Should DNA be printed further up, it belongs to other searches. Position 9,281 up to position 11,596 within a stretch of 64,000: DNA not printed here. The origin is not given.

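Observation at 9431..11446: Single-polypeptide fusion of a squalene/phytoene-synthase-type head-to-head condensing enzyme with a polyprenyl diphosphate synthase, in a high-GC island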

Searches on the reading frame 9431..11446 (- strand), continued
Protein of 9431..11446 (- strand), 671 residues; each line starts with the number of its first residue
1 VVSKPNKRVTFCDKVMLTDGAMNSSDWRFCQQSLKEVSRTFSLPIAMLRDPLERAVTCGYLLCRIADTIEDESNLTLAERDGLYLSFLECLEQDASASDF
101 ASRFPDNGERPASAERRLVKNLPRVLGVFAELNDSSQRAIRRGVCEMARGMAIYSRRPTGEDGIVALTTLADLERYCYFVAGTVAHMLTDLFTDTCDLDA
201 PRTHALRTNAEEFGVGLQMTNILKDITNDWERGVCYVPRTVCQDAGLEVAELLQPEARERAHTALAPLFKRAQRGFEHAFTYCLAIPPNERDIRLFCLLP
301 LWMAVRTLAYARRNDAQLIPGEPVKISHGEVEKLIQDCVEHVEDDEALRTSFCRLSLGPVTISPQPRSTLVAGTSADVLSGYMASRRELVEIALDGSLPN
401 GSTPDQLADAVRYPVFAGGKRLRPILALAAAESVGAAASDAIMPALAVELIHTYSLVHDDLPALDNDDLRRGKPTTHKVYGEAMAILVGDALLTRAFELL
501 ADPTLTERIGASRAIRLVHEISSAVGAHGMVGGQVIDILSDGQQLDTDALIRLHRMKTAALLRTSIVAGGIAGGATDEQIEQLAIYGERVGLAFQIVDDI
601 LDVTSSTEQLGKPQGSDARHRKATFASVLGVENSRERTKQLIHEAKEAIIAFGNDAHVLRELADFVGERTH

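Call 12: find_related_loci(query=A1, collection=genome_contigs, flank=10000)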
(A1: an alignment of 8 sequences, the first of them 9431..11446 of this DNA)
Query A1 (671 aa) in genome_contigs; peptide patterns used: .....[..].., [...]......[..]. (x = any residue, [..] = any of these).
600 stretches matched a pattern (row limit reached: there are more); 593 encode a relative of the query (tblastn E <= 1e-3); the best 80 are kept; 80 distinct loci.
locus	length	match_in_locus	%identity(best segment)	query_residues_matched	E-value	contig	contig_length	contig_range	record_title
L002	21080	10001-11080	49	1-359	2e-102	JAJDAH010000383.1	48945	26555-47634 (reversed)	MAG: Polyangiaceae bacterium isolate OFTM3 OFTM3_382, whole genome shotgun sequence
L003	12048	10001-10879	51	382-671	4e-82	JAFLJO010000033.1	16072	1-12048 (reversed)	MAG: Desulfocapsa sp. isolate MC-01 c_000000299688, whole genome shotgun sequence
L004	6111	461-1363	50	379-670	3e-80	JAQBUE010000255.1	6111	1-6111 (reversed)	MAG: Acidobacteria bacterium isolate casp150-mb.136 NODE_31402_length_6111_cov_0.114438, whole genome shotgun sequence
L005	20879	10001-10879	49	379-669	2e-79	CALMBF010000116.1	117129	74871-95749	MAG TPA_asm: uncultured Geobacter sp. isolate SRR5215464_bin.112_CONCOCT_v1.1_MAG genome assembly, contig: ERZ781360.14,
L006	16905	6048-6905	51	379-666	2e-79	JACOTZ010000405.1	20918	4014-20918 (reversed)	MAG: Acidobacteria bacterium isolate NC_groundwater_57_Pr7_S-0.65um_64_45 FFV18_Sp65_scaffold_677734, whole genome shotg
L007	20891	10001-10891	47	382-669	7e-79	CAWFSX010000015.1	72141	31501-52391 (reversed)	MAG: uncultured delta proteobacterium isolate MFD00709.bin.2.41 genome assembly, contig: contig_133241, whole genome sho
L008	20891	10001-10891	56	372-669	9e-79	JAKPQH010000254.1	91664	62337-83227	MAG: bacterium isolate JPNA_maxbin.176 k141_96171, whole genome shotgun sequence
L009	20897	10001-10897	50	368-669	2e-78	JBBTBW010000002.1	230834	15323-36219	MAG: Deltaproteobacteria bacterium isolate H41-bin279_1 H41_bin279_1_000000000002, whole genome shotgun sequence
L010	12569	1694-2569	49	379-669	3e-78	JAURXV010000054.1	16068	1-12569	MAG: Syntrophales bacterium isolate E10_metabat.bin.36 E10_k141_491061, whole genome shotgun sequence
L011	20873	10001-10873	49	379-671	1e-77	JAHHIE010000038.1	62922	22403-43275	MAG: Stenomitos rutilans HA7619-LM2 scaffold_209_c1, whole genome shotgun sequence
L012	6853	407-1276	52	379-669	9e-78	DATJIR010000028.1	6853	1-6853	MAG TPA_asm: Verrucomicrobiia bacterium isolate SMAG_U15543 k141_5211752, whole genome shotgun sequence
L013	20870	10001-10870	50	379-669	2e-77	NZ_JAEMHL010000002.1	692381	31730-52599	Geomonas anaerohicana strain Red421 NODE_2_length_692381_cov_172.315526, whole genome shotgun sequence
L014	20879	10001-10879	46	382-671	2e-77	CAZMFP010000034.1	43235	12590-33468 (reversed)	MAG TPA_asm: uncultured Desulfocapsaceae bacterium isolate SRP167671_co2_271 genome assembly, contig: NODE_1105_length_4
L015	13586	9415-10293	51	374-666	6e-77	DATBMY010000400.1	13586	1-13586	MAG TPA_asm: Blastocatellia bacterium isolate SMAG_U4010 k141_3286057, whole genome shotgun sequence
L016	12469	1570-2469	50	373-671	2e-76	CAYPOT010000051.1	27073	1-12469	MAG TPA_asm: uncultured Nitrospiraceae bacterium isolate ERP113451_co1_289 genome assembly, contig: NODE_2008_length_270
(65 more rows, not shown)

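Call 14: list_cluster_members(proteins=[P0001, P0002, P0003, P0004, P0005, P0006, P0007, P0008])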
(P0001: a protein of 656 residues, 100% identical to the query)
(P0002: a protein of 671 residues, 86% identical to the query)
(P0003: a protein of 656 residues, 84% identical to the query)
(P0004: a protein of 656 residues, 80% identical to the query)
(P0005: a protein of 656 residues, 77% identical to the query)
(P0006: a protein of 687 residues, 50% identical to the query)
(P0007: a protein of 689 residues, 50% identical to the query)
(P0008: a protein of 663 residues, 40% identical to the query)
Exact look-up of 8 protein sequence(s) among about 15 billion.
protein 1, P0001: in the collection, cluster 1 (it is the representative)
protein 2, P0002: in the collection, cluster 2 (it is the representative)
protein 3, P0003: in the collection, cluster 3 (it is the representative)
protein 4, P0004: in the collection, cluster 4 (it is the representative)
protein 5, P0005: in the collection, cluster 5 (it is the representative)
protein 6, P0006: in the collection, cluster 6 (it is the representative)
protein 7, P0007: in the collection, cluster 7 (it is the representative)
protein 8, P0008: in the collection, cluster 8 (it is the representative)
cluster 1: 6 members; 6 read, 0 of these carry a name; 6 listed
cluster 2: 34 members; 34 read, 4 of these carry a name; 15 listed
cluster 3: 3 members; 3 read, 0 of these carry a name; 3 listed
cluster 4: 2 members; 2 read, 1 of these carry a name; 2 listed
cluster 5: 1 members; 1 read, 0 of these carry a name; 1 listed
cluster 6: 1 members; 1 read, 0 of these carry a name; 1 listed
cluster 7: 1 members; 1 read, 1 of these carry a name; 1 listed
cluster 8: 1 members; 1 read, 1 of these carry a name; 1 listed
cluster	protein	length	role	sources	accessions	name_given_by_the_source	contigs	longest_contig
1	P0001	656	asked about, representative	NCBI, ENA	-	-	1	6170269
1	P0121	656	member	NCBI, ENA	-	-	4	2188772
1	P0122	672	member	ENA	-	-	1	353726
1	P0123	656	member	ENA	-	-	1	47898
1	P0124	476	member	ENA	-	-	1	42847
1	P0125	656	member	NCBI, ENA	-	-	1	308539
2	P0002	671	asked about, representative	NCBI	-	-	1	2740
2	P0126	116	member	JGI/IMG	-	geranylgeranyl diphosphate synthase type II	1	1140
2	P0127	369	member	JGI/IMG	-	geranylgeranyl diphosphate synthase type II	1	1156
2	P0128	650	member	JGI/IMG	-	farnesyl-diphosphate farnesyltransferase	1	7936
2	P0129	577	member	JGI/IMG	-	farnesyl-diphosphate farnesyltransferase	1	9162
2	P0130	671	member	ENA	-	-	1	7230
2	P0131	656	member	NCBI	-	-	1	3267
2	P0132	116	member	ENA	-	-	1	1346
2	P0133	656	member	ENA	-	-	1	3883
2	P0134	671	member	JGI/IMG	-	-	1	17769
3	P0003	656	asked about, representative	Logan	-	-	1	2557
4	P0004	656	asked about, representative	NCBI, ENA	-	-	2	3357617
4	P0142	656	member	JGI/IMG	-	farnesyl-diphosphate farnesyltransferase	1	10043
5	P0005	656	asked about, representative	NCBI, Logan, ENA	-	-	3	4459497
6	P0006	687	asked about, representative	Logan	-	-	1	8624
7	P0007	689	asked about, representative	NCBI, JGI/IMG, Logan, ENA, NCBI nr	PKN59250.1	MAG: hypothetical protein CVU56_01875 [Deltaproteobacteria bacterium ... | farnesyl-diphosphate farnesyltransferase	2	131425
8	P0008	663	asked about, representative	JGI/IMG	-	geranylgeranyl pyrophosphate synthase/phytoene/squalene synthetase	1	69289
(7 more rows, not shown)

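Call 15: find_encoding_contigs(protein=P0004, flank=10000, max_places=2)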
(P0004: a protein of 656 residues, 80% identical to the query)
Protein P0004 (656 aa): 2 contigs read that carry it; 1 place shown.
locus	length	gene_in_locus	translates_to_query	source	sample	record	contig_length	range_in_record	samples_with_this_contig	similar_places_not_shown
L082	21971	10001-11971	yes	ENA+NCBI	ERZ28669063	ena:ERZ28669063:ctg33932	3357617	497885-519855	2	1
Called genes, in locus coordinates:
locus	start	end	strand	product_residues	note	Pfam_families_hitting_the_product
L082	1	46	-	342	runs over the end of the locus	PF00005:ABC_tran, PF02463:SMC_N (weak), PF13304:AAA_21 (weak), PF08352:oligo_HPY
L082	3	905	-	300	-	PF12911:OppC_N, PF00528:BPD_transp_1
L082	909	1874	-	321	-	PF19300:BPD_transp_1_N, PF00528:BPD_transp_1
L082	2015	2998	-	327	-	PF09084:NMT1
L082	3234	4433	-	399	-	PF07690:MFS_1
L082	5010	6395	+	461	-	PF07690:MFS_1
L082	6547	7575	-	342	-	PF00682:HMGL-like, PF07836:DmpG_comm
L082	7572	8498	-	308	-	PF01118:Semialdhyde_dh (weak), PF09290:AcetDehyd-dimer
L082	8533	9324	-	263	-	PF01557:FAA_hydrolase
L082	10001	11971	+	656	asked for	PF00494:SQS_PSY, PF00348:polyprenyl_synt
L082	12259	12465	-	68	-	-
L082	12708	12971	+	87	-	-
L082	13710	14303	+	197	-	-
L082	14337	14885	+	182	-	-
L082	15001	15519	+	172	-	-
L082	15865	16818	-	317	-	PF03320:FBPase_glpX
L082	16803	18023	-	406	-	PF01676:Metalloenzyme, PF10143:PhosphMutase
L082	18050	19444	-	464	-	PF03447:NAD_binding_3, PF00742:Homoserine_dh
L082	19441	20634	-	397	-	PF00155:Aminotran_1_2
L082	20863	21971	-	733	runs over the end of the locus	PF17191:RecG_wedge, PF01336:tRNA_anti-codon (weak), PF00270:DEAD, PF04851:ResIII, PF00271:Helicase_C, PF22590:Cas3-like_C_2 (weak), PF19833:RecG_dom3_C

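Call 16: find_encoding_contigs(protein=P0007, flank=10000, max_places=2)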
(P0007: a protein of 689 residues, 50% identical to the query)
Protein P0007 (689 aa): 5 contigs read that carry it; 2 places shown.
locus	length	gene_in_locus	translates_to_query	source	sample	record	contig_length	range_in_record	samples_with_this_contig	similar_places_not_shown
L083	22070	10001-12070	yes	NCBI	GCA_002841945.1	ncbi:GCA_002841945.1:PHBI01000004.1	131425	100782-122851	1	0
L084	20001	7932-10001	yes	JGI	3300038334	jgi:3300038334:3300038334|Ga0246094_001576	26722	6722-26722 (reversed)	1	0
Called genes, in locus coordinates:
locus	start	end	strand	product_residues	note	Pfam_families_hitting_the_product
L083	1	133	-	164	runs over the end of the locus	PF01257:2Fe-2S_thioredx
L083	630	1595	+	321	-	-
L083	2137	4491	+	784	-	PF03415:Peptidase_C11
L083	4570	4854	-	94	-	-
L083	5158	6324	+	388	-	PF24096:DUF7379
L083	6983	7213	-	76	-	-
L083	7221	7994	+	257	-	-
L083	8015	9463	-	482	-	PF13699:eCIS_core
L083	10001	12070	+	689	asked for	PF00494:SQS_PSY, PF00348:polyprenyl_synt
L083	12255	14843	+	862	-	PF01751:Toprim, PF01131:Topoisom_bac, PF13342:Toprim_Crpt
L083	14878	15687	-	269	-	PF06877:RraB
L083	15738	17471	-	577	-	PF00850:Hist_deacetyl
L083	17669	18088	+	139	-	-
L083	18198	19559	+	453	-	-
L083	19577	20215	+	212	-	-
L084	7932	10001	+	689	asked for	PF00494:SQS_PSY, PF00348:polyprenyl_synt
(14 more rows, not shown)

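Call 18: find_encoding_contigs(protein=P0009, flank=8000, max_places=3)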
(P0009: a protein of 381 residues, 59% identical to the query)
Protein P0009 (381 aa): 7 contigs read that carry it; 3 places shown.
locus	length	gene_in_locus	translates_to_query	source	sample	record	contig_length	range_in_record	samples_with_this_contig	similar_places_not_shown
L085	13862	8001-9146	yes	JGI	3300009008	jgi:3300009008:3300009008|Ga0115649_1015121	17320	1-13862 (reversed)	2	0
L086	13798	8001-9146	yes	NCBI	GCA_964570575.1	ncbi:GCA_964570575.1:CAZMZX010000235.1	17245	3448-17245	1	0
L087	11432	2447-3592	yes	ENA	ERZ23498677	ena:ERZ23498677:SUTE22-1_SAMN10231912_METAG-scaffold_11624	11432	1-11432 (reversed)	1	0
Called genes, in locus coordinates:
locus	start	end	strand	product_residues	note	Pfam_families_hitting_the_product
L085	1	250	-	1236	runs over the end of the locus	?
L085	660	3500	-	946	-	PF07610:DUF1573 (faint), PF12371:TMEM131_like_N (faint), PF14874:PapD-like (faint), PF15780:ASH (faint), PF22073:Cep192_D4 (faint), PF22544:HYDIN_VesB_CFA65-like_Ig, PF24798:Ig-CFAP74_4th (faint)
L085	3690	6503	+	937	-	PF07626:PSD3, PF07637:PSD5, PF07631:PSD4, PF07627:PSCyt3, PF07624:PSD2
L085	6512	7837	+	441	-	PF07586:HXXSHH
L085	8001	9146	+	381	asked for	PF00494:SQS_PSY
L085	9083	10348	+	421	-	PF00368:HMG-CoA_red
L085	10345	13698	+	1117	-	PF01266:DAO, PF01494:FAD_binding_3, PF08491:SE, PF00432:Prenyltrans (faint), PF13249:SQHop_cyclase_N, PF13243:SQHop_cyclase_C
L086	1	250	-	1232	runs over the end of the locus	?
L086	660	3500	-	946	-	PF07610:DUF1573 (faint), PF12371:TMEM131_like_N (faint), PF14874:PapD-like (faint), PF15780:ASH (faint), PF22073:Cep192_D4 (faint), PF22544:HYDIN_VesB_CFA65-like_Ig, PF24798:Ig-CFAP74_4th (faint)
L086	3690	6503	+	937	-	PF07626:PSD3, PF07637:PSD5, PF07631:PSD4, PF07627:PSCyt3, PF07624:PSD2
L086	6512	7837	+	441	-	PF07586:HXXSHH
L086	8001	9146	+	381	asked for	PF00494:SQS_PSY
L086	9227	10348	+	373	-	PF00368:HMG-CoA_red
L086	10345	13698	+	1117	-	PF01266:DAO, PF01494:FAD_binding_3, PF08491:SE, PF00432:Prenyltrans (faint), PF13249:SQHop_cyclase_N, PF13243:SQHop_cyclase_C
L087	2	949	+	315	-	?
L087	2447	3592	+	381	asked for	PF00494:SQS_PSY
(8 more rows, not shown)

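Call 19: find_encoding_contigs(protein=P0014, flank=8000, max_places=2)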
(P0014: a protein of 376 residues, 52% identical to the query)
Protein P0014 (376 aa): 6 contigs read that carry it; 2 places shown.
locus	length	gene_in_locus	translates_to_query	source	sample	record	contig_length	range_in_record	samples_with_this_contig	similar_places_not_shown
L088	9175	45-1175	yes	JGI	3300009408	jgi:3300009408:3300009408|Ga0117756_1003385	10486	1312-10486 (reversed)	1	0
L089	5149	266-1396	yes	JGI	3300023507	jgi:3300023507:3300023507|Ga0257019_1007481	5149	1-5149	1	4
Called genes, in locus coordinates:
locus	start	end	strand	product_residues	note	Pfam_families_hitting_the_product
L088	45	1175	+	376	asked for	PF00494:SQS_PSY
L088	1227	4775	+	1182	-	PF01494:FAD_binding_3, PF08491:SE, PF13249:SQHop_cyclase_N, PF13243:SQHop_cyclase_C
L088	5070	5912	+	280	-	PF00106:adh_short, PF08659:KR, PF13561:adh_short_C2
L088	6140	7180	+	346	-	PF04055:Radical_SAM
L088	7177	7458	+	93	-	-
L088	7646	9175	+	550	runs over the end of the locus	PF01875:Memo, PF01871:AMMECR1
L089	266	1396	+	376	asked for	PF00494:SQS_PSY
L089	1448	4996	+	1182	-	PF01494:FAD_binding_3, PF08491:SE, PF13249:SQHop_cyclase_N, PF13243:SQHop_cyclase_C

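Call 27: search_protein_representatives(protein=window:9431-11446:-)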
Query: 671 residues. Proteins with E-value up to 0.001 (for the whole library): 47869; up to 1e-10: 29180; up to 1e-30: 6903. The best 150 are listed.
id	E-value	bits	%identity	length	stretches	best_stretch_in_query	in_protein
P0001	0.0e+00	1458.7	100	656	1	16-671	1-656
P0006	2.3e-184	631.0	50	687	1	22-666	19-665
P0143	6.8e-121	421.3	60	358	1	25-364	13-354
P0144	6.7e-117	408.1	41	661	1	25-670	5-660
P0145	1.9e-110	386.8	56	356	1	25-358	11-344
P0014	2.3e-102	360.1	53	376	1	17-358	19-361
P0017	4.3e-101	355.9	54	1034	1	24-367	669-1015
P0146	2.3e-100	353.5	54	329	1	25-352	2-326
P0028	1.5e-99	350.8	49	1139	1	2-360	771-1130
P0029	1.5e-99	350.7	53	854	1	23-359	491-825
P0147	1.7e-99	350.6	53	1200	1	22-362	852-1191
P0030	2.3e-99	350.2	53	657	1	19-355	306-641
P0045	9.9e-98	344.8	51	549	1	23-355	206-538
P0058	1.1e-96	341.3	53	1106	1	21-360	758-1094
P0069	4.3e-96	339.4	54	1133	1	18-355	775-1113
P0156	2.4e-90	320.4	47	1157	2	20-352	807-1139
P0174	5.8e-81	289.4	45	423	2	391-603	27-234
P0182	1.1e-78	281.9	38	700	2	21-349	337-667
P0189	7.7e-77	275.8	33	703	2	33-360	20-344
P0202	9.0e-75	268.9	37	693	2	23-349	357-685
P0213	1.6e-73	264.8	34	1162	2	24-354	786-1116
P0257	3.1e-69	250.6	36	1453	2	25-355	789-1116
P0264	7.9e-69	249.3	36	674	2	18-355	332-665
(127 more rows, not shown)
